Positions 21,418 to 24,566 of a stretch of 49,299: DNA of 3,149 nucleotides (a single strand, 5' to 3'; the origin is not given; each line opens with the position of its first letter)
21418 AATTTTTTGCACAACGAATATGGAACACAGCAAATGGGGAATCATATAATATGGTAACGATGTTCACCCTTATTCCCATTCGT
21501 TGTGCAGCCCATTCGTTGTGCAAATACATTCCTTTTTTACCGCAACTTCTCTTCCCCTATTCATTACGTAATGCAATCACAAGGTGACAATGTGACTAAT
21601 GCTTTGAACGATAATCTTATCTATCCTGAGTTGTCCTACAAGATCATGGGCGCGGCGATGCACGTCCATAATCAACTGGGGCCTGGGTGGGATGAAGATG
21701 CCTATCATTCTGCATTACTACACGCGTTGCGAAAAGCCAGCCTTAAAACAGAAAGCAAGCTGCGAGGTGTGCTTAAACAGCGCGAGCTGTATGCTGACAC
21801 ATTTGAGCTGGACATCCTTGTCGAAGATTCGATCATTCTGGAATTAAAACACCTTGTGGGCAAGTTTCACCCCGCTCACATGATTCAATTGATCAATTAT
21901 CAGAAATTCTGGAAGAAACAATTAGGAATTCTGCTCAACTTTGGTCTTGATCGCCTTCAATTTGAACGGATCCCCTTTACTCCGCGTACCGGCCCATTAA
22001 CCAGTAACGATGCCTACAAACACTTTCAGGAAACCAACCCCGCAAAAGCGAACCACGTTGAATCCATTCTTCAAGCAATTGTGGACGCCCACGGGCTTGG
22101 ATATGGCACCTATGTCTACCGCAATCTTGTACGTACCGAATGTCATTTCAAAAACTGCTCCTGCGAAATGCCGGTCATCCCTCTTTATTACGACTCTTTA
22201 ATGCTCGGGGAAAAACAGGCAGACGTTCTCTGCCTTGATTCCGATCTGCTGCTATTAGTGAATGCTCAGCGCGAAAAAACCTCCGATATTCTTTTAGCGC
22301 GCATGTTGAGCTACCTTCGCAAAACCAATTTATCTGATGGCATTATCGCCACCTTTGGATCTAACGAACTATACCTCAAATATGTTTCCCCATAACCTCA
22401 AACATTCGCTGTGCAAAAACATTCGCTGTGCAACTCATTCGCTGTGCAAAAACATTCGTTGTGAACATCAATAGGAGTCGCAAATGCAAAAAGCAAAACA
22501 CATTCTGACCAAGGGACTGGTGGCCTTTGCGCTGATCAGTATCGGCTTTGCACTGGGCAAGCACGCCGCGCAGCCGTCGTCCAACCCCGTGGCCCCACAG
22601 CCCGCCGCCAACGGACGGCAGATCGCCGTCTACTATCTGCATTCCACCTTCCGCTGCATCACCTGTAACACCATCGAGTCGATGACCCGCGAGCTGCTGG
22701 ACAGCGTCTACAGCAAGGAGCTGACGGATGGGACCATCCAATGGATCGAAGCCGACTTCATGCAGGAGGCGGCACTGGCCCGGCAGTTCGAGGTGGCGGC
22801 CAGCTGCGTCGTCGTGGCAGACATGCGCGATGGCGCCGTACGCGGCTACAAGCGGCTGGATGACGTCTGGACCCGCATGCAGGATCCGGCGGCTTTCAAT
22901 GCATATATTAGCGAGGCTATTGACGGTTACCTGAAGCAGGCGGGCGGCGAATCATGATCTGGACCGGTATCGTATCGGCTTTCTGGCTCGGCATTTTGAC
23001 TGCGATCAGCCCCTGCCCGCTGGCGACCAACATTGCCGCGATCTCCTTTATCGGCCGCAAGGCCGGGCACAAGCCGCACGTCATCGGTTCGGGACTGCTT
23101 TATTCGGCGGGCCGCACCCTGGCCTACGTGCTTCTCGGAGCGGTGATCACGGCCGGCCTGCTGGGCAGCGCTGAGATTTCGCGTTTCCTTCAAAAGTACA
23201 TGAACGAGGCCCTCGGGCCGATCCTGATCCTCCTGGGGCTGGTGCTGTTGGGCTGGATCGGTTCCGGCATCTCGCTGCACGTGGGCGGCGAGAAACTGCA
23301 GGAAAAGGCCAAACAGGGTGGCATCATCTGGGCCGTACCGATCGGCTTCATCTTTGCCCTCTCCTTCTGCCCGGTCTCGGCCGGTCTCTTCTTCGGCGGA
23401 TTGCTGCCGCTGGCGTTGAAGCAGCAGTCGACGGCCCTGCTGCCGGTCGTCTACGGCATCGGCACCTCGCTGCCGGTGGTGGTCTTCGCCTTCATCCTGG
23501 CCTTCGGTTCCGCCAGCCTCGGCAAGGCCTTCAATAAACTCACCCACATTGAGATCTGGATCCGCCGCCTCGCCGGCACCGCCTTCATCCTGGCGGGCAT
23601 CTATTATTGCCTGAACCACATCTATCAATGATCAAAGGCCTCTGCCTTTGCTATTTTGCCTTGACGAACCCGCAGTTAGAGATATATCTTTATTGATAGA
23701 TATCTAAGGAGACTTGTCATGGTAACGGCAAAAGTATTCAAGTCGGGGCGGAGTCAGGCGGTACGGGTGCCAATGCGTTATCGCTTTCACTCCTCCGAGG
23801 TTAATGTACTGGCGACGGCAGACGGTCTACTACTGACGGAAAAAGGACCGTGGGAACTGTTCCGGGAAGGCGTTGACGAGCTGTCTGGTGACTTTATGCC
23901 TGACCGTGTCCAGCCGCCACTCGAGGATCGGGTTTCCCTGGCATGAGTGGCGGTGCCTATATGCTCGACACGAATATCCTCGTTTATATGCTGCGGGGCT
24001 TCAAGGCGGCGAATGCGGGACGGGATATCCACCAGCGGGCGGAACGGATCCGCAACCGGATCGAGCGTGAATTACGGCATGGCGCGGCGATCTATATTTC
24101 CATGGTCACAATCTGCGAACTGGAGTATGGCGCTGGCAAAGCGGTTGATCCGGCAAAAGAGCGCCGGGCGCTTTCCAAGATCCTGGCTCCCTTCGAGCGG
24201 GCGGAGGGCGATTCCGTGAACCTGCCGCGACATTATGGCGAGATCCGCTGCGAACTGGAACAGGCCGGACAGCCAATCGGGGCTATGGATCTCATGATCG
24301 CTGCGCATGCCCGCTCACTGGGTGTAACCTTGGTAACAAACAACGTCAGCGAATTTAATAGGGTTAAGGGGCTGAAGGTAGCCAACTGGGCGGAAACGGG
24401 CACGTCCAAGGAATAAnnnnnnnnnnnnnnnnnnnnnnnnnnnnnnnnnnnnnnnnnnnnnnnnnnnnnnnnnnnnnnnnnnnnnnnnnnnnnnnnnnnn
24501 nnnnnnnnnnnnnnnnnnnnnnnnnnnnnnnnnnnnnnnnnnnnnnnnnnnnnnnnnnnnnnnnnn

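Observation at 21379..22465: AT-rich GxxExxY-gene cassette bracketed by inverted arrays of a 16-nt unit, inserted inside the arsenic cluster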

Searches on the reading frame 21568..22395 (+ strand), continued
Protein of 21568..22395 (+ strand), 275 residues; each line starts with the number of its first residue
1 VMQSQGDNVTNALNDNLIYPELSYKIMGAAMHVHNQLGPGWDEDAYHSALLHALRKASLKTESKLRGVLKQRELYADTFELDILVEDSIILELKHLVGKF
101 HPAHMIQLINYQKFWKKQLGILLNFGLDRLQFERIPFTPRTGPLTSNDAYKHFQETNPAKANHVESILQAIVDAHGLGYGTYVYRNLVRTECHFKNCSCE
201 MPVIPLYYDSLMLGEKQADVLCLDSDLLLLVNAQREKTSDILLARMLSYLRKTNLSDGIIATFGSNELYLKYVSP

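Call 62: fold_search(model_id=the predicted structure, library=pdb)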
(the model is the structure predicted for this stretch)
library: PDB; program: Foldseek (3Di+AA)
matches with E <= 10: 365; with E <= 0.001: 3
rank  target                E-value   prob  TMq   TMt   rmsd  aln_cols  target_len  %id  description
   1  4ic1_G                3.5e-04  1.00  0.30  0.40  12.9       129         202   19  Crystal structure of SSO0001 (released 2013-01-16)
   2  4ic1_B                3.5e-04  1.00  0.27  0.35  12.8       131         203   17  Crystal structure of SSO0001 (released 2013-01-16)
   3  4ic1_A                8.1e-04  1.00  0.29  0.38   3.4       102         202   22  Crystal structure of SSO0001 (released 2013-01-16)
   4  9iac_A                1.0e-03  0.87  0.21  0.21  15.7       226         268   12  Structure of the Argonaute-associated Cas4 family protein 1 (ACE1) from Microcystis aeruginosa (MaACE1) (released 2025-04-23)
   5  4ic1_D                2.4e-03  1.00  0.27  0.35  12.8       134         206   17  Crystal structure of SSO0001 (released 2013-01-16)
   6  3syy                  4.1e-03  0.98  0.26  0.35  15.2       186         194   13  Crystal Structure of an alkaline exonuclease (LHK-Exo) from Laribacter hongkongensis (released 2012-02-15)
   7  3slp_A                4.6e-03  0.98  0.29  0.34  17.0       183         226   13  Crystal Structure of Lambda Exonuclease in Complex with a 12 BP Symmetric DNA Duplex (released 2011-07-20)
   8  6m9k_B                4.6e-03  0.97  0.27  0.32  17.1       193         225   14  Crystal structure of lambda exonuclease in complex with the Red beta C-terminal domain (released 2019-01-02)
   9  4r5q                  6.2e-03  1.00  0.26  0.33   3.4        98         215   17  Crystal structure and nuclease activity of the CRISPR-associated Cas4 protein Pcal_0546 from Pyrobaculum calidifontis co (released 2014-09-17)
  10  3sz4                  1.1e-02  0.94  0.25  0.35  17.0       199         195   12  Crystal Structure of LHK-Exo in complex with dAMP (released 2012-02-15)
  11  8pz2_A                3.5e-02  0.10  0.16  0.08  23.8       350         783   10  Wait Complex: Lateral open BAM bound Extended SurA (released 2024-09-25)
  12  2zyz_A                5.1e-02  0.60  0.20  0.45   7.2       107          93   10  Pyrobaculum aerophilum splicing endonuclease (released 2009-06-23)
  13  2zyz_C                5.7e-02  0.69  0.20  0.47   7.1       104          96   10  Pyrobaculum aerophilum splicing endonuclease (released 2009-06-23)
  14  4ceh_A                5.7e-02  0.33  0.16  0.06  11.0       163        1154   11  Crystal structure of AddAB with a forked DNA substrate (released 2014-03-12)
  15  2wiw_A                6.1e-02  0.97  0.25  0.51   4.0       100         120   16  Crystal structures of Holliday junction resolvases from Archaeoglobus fulgidus bound to DNA substrate (released 2009-05-26)
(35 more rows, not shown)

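Call 76: search_protein_families(library=padloc, proteins=[window:21571-22392:+], max_evalue=0.01)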
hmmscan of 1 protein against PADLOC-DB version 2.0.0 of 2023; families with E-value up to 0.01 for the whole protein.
window:21571-22392:+ (274 aa): 0 families

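Call 77: search_protein_families(library=phrogs, proteins=[window:21571-22392:+], max_evalue=0.01)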
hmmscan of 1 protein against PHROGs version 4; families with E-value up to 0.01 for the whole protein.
window:21571-22392:+ (274 aa): 0 families

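Call 95: search_protein_representatives(alignment_id=A1)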
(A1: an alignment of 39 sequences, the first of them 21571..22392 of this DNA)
Query: 39 sequences, 269 profile positions. Proteins with E-value up to 0.001 (for the whole library): 16691; up to 1e-10: 4233; up to 1e-30: 138. The best 150 are listed.
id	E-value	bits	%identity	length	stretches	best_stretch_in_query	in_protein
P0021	1.5e-120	418.0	-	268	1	3-268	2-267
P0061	1.2e-108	379.0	-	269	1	1-268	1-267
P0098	6.1e-98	343.9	-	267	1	3-267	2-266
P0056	3.7e-95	334.8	-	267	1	9-268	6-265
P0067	5.1e-95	334.3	-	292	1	7-266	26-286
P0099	1.7e-92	326.1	-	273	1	9-268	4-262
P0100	1.1e-90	320.2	-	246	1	25-267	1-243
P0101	5.6e-90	317.8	-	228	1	7-211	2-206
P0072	1.9e-89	316.1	-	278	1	5-268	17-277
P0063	4.1e-83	295.3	-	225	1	7-208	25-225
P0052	3.3e-77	275.9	-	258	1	7-211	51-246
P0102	4.7e-69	249.2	-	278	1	5-268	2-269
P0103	2.4e-68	246.9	-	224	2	11-188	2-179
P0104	1.6e-67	244.2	-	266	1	9-268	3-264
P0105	4.3e-66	239.5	-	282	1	9-264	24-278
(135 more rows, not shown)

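Call 96: find_encoding_contigs(protein=P0067, flank=3000, max_places=1)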
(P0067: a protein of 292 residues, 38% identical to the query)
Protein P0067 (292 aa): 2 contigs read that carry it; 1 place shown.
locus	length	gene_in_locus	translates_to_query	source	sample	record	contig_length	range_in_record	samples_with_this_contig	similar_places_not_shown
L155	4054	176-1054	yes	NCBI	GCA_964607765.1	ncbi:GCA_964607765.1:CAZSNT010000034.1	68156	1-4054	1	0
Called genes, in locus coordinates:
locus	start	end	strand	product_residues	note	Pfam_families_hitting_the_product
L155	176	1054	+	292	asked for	PF13366:PDDEXK_3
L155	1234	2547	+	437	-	PF01408:GFO_IDH_MocA, PF22725:GFO_IDH_MocA_C3 (faint), PF19051:GFO_IDH_MocA_C2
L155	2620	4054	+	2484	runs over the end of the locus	PF07719:TPR_2 (faint), PF13428:TPR_14 (faint), PF14559:TPR_19 (faint), PF13174:TPR_6 (faint), PF12895:ANAPC3 (faint), PF13181:TPR_8 (faint), PF13525:YfiO (weak), PF13432:TPR_16 (weak), +1 more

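Call 97: find_encoding_contigs(protein=P0072, flank=3000, max_places=1)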
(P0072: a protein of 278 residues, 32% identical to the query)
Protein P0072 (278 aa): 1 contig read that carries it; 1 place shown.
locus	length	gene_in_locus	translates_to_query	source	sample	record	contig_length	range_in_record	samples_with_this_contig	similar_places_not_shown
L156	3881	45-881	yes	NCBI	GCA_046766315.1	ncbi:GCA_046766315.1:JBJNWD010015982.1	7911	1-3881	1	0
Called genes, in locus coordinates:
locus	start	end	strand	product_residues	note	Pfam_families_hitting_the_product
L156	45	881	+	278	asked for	PF13366:PDDEXK_3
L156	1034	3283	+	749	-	PF03636:Glyco_hydro_65N, PF03632:Glyco_hydro_65m, PF03633:Glyco_hydro_65C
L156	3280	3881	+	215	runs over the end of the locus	PF00702:Hydrolase, PF13419:HAD_2, PF13242:Hydrolase_like (weak)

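Call 98: find_encoding_contigs(protein=P0057, flank=3000, max_places=1)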
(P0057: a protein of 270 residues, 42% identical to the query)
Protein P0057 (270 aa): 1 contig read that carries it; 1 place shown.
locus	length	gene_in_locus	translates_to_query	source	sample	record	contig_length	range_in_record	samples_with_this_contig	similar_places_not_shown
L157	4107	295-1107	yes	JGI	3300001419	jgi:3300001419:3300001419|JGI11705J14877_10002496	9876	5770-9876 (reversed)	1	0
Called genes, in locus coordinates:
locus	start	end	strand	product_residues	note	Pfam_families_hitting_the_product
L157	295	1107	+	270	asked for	PF13366:PDDEXK_3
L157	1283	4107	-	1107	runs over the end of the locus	PF18582:HZS_alpha, PF13442:Cytochrome_CBB3 (faint)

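Call 99: find_encoding_contigs(protein=P0053, flank=3000, max_places=1)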
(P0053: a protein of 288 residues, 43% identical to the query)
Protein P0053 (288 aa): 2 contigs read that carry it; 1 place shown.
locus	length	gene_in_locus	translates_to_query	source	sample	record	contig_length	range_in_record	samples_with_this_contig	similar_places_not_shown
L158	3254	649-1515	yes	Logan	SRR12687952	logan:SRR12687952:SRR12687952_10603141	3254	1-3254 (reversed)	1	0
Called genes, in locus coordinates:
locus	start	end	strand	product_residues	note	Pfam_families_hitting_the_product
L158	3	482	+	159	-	?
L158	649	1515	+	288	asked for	PF13366:PDDEXK_3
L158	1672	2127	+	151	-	PF20791:Acyl-ACP_TE_C (faint), PF13279:4HBT_2, PF03061:4HBT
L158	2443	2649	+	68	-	-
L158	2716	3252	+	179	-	?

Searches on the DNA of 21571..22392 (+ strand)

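Call 41: search_rna_families(sources=[L031, L034, L060, L087, L040, L073, L027, L042, L016, L010], threshold=gathering)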
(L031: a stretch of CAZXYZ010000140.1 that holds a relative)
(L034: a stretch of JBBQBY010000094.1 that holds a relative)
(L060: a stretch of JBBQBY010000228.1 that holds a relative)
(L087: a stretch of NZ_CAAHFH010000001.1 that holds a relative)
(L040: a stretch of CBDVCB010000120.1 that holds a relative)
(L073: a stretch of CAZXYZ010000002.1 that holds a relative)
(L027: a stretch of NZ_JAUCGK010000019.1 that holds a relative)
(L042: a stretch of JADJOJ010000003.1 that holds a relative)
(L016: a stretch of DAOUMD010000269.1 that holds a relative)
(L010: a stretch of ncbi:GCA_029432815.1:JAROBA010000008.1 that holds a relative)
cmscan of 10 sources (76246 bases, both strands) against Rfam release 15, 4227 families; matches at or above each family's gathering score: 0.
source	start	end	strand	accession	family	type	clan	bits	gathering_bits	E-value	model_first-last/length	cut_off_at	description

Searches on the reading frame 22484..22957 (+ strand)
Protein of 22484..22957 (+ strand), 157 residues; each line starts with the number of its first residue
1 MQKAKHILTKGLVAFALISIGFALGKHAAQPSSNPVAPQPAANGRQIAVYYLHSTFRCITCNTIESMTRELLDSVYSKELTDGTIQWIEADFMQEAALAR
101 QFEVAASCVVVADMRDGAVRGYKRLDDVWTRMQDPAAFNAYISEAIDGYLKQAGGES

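Call 7: search_protein_families(library=pfam, proteins=[window:22484-22957:+], max_evalue=0.01)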
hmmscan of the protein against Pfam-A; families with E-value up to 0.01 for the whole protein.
window:22484-22957:+ (157 aa): 0 families

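Call 8: search_protein_families(library=ncbifam, proteins=[window:22484-22957:+], max_evalue=0.01)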
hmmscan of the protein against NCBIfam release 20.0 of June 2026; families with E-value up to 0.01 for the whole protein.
window:22484-22957:+ (157 aa): 1 family
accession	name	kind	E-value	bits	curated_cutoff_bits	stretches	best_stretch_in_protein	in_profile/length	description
NF040494.1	nitrored_ArsF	subfamily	6e-24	84.5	60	1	47-147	1-104/106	nitrophenyl compound nitroreductase subunit ArsF family protein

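Call 44: find_related_loci(query=window:22484-22954:+, collection=metagenome_contigs, flank=3500)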
Query window:22484-22954:+ (157 aa) in metagenome_contigs; peptide patterns used: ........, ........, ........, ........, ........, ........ (x = any residue, [..] = any of these).
90 stretches matched a pattern; 20 encode a relative of the query (tblastn E <= 1e-3); 20 distinct loci.
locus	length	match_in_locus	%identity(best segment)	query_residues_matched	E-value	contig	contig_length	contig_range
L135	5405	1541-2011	98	1-157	5e-106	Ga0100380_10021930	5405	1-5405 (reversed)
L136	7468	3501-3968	74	1-156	4e-79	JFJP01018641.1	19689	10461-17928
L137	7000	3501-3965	71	1-155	3e-74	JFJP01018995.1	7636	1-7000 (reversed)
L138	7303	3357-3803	71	1-150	2e-73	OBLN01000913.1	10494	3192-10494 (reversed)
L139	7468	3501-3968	65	1-157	1e-68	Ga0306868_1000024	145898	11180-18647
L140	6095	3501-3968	64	1-157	6e-67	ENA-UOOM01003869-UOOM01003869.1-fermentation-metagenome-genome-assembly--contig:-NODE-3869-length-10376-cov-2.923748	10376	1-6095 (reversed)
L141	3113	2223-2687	61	1-156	2e-64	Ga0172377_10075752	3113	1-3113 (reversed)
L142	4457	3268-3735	61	1-157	3e-64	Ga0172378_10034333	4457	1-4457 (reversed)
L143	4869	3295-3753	54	1-154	2e-54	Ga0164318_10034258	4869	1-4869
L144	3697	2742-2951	100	1-70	2e-45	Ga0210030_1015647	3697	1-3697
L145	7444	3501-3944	46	3-152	1e-43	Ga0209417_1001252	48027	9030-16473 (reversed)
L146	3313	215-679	44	3-150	2e-42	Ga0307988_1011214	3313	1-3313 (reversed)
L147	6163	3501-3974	44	1-150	4e-41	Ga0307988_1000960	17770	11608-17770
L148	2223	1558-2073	42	5-155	4e-38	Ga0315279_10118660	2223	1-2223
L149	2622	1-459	42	12-151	7e-38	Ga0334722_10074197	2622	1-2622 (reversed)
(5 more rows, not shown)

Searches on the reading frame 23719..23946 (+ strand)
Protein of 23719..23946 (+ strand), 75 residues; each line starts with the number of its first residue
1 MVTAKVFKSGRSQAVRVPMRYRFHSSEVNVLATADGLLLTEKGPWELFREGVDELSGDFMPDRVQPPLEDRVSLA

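Call 7: search_protein_families(library=pfam, proteins=[window:23719-23946:+], max_evalue=0.01)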
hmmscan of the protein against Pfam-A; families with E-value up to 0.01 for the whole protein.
window:23719-23946:+ (75 aa): 1 family
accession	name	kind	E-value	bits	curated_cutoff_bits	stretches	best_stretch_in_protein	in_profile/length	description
PF04014.23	MazE_antitoxin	-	0.0028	18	24.7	1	6-43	1-44/48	Antidote-toxin recognition MazE, bacterial antitoxin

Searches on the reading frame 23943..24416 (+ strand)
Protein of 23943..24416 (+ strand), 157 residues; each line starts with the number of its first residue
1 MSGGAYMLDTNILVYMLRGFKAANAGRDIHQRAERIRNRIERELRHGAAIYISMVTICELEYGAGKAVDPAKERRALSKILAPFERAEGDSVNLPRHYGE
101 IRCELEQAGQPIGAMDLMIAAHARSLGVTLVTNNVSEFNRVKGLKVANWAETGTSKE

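Call 7: search_protein_families(library=pfam, proteins=[window:23943-24416:+], max_evalue=0.01)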
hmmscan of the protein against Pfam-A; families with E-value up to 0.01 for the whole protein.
window:23943-24416:+ (157 aa): 1 family
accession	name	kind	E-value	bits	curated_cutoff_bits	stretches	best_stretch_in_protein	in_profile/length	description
PF01850.27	PIN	-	3e-16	60.6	23.6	1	6-142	1-118/120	PIN domain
